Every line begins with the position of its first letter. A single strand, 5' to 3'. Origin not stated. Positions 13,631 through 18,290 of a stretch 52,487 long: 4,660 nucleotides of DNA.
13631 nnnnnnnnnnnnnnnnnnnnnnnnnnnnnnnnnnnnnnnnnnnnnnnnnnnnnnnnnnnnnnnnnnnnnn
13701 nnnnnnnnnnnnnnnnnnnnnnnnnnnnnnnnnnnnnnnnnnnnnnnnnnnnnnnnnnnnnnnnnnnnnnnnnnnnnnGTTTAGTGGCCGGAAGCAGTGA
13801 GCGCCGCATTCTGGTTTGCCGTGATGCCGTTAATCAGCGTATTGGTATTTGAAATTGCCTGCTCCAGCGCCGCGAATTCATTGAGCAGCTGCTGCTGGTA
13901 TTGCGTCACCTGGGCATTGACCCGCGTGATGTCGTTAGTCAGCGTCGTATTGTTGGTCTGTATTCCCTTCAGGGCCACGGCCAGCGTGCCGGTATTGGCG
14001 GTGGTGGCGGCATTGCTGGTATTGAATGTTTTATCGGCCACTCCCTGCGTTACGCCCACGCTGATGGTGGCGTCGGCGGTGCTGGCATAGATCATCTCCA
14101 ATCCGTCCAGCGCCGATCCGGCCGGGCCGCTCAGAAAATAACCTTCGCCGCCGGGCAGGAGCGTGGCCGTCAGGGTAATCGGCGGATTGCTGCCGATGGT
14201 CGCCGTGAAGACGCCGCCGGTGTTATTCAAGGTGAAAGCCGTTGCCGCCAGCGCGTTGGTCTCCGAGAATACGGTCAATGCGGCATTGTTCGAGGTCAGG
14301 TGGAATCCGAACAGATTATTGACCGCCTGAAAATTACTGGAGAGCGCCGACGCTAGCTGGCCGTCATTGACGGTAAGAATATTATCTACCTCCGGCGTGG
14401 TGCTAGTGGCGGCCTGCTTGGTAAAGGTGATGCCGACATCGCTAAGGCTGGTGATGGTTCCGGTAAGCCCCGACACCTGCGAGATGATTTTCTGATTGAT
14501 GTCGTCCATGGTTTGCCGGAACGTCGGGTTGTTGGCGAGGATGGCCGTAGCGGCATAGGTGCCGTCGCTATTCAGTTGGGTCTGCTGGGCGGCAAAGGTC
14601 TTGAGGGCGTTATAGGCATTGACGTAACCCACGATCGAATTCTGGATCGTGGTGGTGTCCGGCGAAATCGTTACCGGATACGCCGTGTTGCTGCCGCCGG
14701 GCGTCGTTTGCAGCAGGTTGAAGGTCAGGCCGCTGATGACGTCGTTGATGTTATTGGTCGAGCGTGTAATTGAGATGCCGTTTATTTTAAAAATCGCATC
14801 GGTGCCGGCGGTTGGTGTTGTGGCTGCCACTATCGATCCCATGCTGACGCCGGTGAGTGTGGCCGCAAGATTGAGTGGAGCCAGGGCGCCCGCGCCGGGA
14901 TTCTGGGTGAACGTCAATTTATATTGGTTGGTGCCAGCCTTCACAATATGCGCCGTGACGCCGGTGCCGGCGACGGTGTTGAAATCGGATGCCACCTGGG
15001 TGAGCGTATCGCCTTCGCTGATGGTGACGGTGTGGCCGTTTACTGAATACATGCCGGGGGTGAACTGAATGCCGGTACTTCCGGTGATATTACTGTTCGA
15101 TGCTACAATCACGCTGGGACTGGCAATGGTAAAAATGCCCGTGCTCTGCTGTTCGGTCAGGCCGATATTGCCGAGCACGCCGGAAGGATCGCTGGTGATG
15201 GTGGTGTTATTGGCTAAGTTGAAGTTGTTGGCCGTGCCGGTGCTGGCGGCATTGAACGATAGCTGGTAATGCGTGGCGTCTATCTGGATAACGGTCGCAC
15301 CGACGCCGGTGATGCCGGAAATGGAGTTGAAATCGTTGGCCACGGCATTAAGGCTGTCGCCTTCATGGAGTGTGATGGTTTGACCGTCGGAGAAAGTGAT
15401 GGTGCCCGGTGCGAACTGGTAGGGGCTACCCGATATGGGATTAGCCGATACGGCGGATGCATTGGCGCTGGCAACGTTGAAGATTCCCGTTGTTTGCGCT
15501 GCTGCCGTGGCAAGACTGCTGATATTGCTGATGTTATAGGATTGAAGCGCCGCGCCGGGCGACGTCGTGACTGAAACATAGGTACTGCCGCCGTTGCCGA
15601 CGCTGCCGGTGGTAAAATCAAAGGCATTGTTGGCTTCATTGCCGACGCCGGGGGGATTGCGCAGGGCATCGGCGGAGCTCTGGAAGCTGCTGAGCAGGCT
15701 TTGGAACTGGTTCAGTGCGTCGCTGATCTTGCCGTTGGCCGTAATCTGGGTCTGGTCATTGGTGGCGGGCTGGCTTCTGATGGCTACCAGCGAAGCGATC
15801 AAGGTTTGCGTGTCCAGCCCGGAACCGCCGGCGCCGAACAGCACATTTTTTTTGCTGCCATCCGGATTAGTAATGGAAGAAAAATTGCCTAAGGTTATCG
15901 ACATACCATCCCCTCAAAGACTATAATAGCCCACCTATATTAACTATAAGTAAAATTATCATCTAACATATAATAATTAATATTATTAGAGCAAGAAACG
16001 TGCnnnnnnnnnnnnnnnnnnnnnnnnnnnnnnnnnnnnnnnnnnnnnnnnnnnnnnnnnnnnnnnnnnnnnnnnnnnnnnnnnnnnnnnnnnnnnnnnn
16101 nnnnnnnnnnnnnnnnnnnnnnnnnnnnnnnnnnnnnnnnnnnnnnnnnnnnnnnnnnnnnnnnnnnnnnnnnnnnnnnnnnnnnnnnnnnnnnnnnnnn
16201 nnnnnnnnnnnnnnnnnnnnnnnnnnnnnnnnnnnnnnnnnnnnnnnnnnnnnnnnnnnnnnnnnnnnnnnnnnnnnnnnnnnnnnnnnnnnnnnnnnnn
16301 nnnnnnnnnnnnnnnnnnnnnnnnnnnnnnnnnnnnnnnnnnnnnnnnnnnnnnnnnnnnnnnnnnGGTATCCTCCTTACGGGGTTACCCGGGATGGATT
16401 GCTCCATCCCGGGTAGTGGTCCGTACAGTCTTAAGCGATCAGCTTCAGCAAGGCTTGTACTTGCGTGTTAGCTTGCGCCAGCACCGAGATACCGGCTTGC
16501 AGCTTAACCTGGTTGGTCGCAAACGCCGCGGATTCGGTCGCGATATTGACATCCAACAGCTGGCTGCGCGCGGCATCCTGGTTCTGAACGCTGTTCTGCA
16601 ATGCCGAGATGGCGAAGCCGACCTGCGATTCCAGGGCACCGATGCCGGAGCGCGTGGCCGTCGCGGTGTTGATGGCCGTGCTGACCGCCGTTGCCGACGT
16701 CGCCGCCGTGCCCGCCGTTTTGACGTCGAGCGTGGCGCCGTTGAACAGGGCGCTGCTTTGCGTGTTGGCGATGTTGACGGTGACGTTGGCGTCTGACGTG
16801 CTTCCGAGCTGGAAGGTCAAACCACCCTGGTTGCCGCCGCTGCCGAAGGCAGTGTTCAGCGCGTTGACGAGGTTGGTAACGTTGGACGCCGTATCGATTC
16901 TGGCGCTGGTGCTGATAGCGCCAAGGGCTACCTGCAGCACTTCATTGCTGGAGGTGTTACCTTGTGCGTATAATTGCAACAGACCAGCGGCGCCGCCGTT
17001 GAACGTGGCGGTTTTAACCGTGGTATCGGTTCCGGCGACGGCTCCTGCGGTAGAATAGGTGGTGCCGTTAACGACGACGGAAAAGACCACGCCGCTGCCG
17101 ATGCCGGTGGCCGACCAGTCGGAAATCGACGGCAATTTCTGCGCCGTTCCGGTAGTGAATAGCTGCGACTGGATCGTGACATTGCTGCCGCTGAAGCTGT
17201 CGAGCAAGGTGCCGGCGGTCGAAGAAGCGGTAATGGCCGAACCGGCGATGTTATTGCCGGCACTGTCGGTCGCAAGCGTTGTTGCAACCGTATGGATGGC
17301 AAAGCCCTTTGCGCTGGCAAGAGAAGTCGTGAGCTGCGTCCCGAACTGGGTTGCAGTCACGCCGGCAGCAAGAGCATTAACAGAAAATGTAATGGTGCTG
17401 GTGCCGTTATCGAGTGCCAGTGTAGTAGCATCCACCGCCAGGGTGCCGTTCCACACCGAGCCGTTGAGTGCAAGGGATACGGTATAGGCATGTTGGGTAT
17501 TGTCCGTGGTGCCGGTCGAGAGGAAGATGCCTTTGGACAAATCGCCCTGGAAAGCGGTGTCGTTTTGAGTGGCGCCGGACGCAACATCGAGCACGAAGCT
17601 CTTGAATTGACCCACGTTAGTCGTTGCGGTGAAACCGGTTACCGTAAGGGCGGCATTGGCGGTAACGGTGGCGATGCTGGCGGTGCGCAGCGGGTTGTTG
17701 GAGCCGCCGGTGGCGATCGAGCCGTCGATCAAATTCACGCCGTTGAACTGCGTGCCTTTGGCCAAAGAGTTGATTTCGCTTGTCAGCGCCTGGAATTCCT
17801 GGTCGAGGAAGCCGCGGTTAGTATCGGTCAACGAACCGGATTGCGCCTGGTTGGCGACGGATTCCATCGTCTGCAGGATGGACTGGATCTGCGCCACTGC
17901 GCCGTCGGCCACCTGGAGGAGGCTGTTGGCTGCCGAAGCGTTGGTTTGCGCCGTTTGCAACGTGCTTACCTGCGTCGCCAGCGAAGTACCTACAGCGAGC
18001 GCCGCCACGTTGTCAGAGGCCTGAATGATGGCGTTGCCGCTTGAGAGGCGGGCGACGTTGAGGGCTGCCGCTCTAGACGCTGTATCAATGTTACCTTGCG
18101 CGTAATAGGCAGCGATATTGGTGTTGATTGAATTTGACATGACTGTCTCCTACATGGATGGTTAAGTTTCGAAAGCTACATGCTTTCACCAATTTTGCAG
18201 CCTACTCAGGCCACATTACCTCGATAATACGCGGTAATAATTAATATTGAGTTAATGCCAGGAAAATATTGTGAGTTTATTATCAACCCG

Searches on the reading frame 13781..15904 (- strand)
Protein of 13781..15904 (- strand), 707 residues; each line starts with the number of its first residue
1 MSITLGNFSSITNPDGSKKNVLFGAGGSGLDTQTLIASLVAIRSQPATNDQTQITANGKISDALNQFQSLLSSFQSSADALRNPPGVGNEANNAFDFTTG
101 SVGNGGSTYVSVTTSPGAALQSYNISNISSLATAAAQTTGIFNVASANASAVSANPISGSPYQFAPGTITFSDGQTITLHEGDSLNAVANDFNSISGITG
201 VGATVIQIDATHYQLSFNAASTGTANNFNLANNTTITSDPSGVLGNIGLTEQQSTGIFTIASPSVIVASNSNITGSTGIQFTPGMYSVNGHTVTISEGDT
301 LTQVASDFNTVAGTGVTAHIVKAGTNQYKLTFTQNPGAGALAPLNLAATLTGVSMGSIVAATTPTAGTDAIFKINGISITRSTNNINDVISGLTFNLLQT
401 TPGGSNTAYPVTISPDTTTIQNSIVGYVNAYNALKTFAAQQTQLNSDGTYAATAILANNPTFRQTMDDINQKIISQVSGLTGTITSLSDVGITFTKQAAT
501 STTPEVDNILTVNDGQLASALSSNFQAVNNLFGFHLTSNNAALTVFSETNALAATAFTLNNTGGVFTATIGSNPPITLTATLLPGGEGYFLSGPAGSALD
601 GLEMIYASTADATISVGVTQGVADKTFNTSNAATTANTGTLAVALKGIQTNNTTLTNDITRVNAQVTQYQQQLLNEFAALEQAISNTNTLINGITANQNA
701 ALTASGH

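Call 6: search_protein_families(library=pfam, proteins=[window:13781-15904:-], max_evalue=0.0001)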
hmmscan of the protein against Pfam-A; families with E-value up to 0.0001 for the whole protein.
window:13781-15904:- (707 aa): 2 families
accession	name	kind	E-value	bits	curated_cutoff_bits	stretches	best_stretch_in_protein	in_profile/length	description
PF07195.17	FliD_C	-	5.3e-34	118.1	25.4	1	367-688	1-235/236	Flagellar hook-associated protein 2 C-terminus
PF02465.23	FliD_N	-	5.2e-13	49.9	24.8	1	28-135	1-97/97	Flagellar hook-associated protein 2 N-terminus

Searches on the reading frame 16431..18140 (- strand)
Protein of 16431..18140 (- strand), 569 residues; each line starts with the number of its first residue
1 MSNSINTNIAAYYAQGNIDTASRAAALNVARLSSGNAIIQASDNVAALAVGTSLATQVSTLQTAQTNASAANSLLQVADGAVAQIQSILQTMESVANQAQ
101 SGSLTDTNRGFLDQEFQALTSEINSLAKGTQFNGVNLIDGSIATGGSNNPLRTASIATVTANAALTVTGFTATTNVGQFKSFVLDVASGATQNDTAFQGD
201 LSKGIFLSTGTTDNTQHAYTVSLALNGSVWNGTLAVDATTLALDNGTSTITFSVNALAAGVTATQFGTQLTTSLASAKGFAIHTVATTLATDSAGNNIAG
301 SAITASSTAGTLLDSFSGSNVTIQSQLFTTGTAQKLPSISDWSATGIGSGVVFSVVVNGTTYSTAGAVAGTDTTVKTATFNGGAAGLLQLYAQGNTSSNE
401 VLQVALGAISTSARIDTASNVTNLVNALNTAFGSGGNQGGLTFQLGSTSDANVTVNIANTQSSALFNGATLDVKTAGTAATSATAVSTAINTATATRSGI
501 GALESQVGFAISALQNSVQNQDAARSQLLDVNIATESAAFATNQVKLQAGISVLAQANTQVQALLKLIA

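Call 6: search_protein_families(library=pfam, proteins=[window:16431-18140:-], max_evalue=0.0001)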
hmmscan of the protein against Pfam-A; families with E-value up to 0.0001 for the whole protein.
window:16431-18140:- (569 aa): 2 families
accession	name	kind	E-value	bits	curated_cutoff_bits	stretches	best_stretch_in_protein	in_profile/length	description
PF00669.25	Flagellin_N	-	3.2e-25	89.3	26.6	1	5-141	1-137/139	Bacterial flagellin N-terminal helical region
PF00700.27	Flagellin_C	-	1.1e-14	55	23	1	485-568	3-86/86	Bacterial flagellin C-terminal helical region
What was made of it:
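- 16431..18140 (-): Flagellin (569 aa), the presumed target of the glycosylation genes. Flagellin_N and Flagellin_C (call 6)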
